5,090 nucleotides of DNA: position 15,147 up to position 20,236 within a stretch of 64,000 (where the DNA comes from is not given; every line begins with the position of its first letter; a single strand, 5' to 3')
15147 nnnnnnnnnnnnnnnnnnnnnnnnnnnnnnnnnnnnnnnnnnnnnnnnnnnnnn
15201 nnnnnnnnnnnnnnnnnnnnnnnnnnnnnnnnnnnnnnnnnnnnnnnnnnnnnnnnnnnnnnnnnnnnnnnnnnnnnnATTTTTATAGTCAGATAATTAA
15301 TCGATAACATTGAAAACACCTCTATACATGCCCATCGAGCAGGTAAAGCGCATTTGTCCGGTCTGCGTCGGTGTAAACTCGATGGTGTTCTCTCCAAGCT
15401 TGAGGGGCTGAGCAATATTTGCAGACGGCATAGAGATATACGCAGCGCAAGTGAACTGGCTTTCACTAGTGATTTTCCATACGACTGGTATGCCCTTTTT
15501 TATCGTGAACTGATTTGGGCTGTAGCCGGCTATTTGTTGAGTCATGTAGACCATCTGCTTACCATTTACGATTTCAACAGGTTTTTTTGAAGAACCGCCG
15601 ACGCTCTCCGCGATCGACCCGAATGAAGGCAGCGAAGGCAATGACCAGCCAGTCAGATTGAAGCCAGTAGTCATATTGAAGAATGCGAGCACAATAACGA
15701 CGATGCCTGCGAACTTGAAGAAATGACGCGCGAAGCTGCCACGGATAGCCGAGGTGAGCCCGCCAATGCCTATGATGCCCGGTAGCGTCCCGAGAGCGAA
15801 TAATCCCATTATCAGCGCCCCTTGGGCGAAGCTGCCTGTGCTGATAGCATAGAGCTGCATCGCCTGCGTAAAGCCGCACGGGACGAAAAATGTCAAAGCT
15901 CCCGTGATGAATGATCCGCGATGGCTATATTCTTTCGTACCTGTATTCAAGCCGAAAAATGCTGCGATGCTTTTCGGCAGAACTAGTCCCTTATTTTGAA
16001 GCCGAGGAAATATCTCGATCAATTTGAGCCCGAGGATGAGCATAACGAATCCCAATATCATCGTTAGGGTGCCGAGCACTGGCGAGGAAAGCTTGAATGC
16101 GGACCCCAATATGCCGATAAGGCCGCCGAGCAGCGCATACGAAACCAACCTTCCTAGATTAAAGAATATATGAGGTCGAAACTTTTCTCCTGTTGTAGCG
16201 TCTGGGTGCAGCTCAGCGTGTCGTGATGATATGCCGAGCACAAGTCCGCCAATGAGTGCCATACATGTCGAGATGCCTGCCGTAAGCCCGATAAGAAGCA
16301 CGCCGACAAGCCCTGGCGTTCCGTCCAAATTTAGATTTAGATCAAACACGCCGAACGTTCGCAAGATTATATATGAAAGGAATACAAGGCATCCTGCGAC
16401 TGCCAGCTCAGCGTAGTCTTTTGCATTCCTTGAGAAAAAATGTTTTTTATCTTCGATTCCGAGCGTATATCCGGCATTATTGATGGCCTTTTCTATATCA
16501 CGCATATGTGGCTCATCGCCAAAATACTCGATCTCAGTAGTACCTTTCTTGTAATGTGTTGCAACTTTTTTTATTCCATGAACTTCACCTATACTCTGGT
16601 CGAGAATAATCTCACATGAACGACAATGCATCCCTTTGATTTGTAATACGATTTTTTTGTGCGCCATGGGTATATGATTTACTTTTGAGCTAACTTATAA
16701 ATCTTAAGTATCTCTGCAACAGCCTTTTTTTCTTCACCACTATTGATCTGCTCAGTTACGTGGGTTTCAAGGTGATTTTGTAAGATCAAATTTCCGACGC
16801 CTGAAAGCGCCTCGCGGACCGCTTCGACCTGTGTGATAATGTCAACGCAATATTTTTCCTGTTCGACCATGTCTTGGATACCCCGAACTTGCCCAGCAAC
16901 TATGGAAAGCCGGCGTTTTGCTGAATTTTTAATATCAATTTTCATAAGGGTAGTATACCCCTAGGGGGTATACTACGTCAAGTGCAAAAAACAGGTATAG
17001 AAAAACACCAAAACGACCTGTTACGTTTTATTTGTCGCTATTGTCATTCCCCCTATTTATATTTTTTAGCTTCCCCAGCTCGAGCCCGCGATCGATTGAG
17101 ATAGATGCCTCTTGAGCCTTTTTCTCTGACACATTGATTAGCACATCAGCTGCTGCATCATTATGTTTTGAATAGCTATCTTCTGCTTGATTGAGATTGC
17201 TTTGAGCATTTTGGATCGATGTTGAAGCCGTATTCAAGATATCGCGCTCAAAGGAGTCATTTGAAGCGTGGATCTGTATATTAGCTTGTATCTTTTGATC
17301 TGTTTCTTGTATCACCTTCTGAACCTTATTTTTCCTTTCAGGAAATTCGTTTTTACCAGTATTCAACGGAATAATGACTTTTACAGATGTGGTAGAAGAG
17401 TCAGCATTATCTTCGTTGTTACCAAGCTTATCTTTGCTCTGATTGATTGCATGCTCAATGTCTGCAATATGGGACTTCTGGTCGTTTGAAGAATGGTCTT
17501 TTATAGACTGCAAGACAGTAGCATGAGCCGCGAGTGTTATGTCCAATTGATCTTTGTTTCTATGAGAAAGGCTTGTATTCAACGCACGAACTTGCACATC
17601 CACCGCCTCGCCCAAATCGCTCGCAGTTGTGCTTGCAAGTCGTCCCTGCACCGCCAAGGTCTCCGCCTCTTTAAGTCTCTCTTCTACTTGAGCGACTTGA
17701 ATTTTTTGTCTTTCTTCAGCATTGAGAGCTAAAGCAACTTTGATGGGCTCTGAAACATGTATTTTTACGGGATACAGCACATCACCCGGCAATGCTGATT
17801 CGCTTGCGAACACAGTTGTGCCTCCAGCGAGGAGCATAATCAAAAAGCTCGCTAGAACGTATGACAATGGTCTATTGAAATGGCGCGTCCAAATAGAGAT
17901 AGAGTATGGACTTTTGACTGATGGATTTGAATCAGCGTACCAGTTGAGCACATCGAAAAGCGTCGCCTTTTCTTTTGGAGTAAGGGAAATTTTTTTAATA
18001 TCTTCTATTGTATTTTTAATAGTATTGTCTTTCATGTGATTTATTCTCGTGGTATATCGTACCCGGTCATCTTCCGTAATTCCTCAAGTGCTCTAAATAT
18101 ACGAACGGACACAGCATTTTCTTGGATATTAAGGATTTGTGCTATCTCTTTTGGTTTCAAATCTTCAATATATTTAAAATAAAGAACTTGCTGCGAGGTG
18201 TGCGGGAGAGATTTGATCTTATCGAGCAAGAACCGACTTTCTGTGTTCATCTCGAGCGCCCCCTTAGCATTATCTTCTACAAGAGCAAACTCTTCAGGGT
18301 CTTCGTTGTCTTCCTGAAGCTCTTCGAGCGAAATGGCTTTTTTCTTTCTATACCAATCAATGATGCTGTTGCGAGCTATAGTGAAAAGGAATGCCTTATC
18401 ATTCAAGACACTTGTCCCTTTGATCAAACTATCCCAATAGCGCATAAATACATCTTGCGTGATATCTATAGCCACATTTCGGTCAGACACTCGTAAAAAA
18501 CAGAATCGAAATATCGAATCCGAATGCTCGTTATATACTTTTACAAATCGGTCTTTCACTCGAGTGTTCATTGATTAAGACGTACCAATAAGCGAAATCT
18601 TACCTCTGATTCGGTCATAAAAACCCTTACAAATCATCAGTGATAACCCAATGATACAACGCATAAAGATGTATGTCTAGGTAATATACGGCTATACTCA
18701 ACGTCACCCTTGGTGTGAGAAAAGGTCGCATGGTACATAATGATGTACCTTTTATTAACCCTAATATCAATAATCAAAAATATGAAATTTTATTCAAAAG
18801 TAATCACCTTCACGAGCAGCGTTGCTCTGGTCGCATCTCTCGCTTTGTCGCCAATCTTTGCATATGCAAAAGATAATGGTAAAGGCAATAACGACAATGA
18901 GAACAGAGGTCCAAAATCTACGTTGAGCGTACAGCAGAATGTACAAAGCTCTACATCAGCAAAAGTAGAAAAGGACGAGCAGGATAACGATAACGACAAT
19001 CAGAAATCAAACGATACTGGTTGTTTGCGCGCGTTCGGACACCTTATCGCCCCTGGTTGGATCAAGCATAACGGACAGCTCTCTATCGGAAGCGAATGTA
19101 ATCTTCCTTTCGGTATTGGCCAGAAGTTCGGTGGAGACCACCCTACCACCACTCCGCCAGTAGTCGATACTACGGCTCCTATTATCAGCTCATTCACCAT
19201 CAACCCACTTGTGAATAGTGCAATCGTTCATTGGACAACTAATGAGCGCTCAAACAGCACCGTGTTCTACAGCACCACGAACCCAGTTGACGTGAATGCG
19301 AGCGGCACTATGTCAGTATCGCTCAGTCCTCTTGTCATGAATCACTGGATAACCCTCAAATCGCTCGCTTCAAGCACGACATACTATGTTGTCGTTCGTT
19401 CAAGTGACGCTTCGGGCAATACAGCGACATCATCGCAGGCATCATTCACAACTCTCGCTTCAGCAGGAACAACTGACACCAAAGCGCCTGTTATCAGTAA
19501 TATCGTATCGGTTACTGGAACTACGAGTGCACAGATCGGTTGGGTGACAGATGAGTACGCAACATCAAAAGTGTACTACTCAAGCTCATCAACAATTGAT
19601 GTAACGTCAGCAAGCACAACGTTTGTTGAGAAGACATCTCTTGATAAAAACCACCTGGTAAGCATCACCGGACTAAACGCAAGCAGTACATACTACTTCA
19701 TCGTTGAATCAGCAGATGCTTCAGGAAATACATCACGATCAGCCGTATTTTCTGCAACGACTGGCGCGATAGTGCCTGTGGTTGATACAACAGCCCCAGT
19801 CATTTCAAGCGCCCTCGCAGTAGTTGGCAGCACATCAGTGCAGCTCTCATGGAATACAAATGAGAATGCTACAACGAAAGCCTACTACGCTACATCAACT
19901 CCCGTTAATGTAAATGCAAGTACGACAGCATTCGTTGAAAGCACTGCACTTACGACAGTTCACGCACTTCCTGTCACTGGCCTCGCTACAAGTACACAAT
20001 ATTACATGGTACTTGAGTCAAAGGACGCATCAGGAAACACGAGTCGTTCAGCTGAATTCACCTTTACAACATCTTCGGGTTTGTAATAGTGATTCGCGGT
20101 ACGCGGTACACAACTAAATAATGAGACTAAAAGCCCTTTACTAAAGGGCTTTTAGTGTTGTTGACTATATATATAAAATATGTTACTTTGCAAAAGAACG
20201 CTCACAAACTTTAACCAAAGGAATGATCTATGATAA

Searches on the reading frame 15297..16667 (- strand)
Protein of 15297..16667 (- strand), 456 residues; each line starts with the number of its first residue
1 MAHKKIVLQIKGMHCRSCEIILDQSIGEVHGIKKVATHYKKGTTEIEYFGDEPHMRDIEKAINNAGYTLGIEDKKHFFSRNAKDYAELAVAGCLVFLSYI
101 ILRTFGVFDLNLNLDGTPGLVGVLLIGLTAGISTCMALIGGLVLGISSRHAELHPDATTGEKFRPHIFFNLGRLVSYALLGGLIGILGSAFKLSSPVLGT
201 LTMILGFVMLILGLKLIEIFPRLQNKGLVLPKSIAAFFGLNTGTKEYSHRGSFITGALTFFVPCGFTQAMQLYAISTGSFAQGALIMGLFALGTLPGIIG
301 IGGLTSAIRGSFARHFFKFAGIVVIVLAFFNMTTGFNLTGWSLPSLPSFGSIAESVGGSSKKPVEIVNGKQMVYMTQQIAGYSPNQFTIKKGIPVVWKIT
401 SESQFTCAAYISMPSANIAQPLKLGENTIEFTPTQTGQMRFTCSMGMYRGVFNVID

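Call 9: search_protein_families(library=pfam, proteins=[window:15297-16667:-], max_evalue=0.001)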
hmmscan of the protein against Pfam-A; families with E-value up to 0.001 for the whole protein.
window:15297-16667:- (456 aa): 3 families
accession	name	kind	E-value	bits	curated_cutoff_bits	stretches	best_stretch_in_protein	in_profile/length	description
PF13386.12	DsbD_2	-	2.2e-32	113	24.9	1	123-328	2-197/199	Cytochrome C biogenesis protein transmembrane region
PF00403.32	HMA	-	4.3e-09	37.1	24.8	1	7-68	1-62/62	Heavy-metal-associated domain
PF13473.12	Cupredoxin_1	-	2.4e-05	24.7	27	1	369-451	19-101/104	Cupredoxin-like domain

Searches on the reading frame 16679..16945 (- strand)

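Call 77: search_protein_families(library=pfam, proteins=[window:16679-16945:-], max_evalue=0.0001)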
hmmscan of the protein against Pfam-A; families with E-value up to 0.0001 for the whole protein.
window:16679-16945:- (88 aa): 1 family
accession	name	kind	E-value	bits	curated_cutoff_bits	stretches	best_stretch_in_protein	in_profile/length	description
PF02583.22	Trns_repr_metal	-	4.7e-25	88.2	22.8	1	6-82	2-75/78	Metal-sensitive transcriptional repressor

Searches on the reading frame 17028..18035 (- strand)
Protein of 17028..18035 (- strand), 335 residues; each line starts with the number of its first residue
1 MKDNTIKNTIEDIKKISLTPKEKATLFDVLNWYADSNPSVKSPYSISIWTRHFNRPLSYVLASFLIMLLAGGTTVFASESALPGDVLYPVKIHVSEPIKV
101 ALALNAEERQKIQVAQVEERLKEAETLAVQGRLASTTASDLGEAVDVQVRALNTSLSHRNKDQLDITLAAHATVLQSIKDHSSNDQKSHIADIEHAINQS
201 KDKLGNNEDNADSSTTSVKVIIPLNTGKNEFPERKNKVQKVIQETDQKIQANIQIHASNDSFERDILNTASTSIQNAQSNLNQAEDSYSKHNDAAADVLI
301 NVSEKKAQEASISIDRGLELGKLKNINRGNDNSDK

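Call 9: search_protein_families(library=pfam, proteins=[window:17028-18035:-], max_evalue=0.001)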
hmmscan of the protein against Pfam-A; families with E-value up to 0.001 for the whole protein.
window:17028-18035:- (335 aa): 1 family
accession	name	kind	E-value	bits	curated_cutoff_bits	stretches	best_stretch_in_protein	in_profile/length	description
PF18915.5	DUF5667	-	2e-07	31.7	27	1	81-184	2-80/99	Domain of unknown function (DUF5667)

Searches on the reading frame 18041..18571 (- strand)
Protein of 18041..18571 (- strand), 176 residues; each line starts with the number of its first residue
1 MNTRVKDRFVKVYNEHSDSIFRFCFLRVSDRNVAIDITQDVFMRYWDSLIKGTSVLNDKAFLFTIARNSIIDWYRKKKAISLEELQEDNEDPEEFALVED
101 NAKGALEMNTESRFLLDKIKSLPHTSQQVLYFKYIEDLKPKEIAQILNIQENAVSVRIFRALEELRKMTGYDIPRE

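Call 78: search_protein_families(library=pfam, proteins=[window:18041-18571:-], max_evalue=0.0001)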
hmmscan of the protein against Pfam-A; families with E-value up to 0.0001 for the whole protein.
window:18041-18571:- (176 aa): 3 families
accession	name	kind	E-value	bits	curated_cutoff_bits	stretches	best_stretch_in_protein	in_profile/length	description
PF08281.18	Sigma70_r4_2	-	3.6e-11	43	25.7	1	116-165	5-54/54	Sigma-70, region 4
PF04542.20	Sigma70_r2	-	7.6e-09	35.7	24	1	13-78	2-69/71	Sigma-70 region 2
PF04545.22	Sigma70_r4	-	1.7e-08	34.3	24.1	1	119-167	2-50/50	Sigma-70, region 4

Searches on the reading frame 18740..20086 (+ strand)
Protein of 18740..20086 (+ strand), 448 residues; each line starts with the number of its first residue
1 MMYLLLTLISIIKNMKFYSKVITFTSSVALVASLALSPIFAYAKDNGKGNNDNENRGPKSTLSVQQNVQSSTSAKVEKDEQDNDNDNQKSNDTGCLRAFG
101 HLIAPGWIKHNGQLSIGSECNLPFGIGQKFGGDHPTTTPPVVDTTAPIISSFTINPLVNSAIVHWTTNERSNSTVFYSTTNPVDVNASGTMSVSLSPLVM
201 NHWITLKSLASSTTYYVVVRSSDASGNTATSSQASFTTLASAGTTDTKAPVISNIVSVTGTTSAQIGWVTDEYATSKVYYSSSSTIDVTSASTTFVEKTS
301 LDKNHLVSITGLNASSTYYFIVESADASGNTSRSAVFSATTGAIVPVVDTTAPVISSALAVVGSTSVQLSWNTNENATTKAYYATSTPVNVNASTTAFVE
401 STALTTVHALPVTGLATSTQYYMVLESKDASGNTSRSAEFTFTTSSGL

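Call 9: search_protein_families(library=pfam, proteins=[window:18740-20086:+], max_evalue=0.001)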
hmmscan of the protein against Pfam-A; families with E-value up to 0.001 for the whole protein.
window:18740-20086:+ (448 aa): 4 families
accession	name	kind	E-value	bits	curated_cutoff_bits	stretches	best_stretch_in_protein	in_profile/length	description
PF16656.11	Pur_ac_phosph_N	-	3.3e-17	63.3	30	3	159-238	13-93/93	Purple acid Phosphatase, N-terminal domain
PF00041.27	fn3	-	4.1e-06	27.4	25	0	362-442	11-83/84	Fibronectin type III domain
PF25059.1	FN3_DSCAM-DSCAML_C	-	0.00025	21.7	39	0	201-245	44-86/89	DSCAM/DSCAML C-terminal Fn3-like domain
PF06880.16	DUF1262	-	0.0005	20.8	27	0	209-234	67-92/100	Protein of unknown function (DUF1262)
